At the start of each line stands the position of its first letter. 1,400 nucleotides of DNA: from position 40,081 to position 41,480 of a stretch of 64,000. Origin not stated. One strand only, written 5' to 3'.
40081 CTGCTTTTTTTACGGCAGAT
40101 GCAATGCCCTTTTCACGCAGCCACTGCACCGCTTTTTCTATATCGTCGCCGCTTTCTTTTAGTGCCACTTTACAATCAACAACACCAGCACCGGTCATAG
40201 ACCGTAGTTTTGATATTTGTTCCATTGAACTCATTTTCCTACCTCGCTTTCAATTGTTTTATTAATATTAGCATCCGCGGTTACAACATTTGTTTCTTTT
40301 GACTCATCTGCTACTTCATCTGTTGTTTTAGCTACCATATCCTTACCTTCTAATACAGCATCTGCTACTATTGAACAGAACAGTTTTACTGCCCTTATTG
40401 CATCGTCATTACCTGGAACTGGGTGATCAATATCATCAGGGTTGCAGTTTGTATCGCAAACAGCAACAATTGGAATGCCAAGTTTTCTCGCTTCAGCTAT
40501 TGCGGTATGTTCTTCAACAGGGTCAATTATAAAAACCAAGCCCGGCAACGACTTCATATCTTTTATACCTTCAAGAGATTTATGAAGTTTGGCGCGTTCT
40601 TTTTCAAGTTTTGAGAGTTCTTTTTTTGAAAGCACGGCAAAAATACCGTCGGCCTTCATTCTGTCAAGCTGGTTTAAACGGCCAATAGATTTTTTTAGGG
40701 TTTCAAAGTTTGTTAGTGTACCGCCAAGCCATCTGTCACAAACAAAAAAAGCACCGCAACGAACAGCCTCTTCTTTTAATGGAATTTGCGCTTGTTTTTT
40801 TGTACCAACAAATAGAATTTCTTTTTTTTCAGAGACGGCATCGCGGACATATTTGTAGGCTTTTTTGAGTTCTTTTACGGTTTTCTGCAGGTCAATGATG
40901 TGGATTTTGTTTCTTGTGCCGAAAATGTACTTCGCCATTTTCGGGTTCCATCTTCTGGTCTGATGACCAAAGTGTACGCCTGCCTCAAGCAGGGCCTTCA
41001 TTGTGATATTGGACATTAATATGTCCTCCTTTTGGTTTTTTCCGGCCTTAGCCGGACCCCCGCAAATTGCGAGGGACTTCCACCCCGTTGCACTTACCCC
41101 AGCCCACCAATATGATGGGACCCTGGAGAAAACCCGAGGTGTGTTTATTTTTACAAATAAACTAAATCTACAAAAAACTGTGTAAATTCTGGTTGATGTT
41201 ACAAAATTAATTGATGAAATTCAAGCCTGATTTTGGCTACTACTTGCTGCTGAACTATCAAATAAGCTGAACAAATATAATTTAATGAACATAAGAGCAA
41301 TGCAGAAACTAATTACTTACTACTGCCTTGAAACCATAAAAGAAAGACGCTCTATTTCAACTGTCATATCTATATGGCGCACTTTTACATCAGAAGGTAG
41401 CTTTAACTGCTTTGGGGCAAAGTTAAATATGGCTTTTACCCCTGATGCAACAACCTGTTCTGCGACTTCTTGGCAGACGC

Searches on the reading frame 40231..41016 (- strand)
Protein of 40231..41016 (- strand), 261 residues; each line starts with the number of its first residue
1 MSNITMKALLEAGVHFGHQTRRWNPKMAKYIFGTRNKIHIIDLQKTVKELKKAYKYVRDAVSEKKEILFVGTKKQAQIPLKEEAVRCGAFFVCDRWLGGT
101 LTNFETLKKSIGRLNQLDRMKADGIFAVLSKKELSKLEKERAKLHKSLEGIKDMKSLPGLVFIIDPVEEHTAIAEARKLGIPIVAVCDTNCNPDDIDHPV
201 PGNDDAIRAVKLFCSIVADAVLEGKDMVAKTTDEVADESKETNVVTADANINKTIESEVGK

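Call 16: search_protein_families(library=pfam, proteins=[window:40231-41016:-], max_evalue=0.01)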
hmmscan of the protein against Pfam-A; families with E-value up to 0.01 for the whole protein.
window:40231-41016:- (261 aa): 1 family
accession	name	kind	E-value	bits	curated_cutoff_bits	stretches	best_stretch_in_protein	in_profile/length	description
PF00318.25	Ribosomal_S2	-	3.9e-97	324.2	26.1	1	9-224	1-216/216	Ribosomal protein S2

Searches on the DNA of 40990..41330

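Call 90: search_rna_families(source=window, start=40990, end=41330, threshold=evalue, max_evalue=1)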
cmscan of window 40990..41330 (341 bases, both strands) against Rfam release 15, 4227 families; matches with E-value up to 1: 1.
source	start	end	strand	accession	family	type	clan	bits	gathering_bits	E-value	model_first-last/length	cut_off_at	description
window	41026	41144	-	RF01084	TLS-PK3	Cis-reg;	-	18.2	80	0.11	1-129/129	no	Pseudoknot of tRNA-like structure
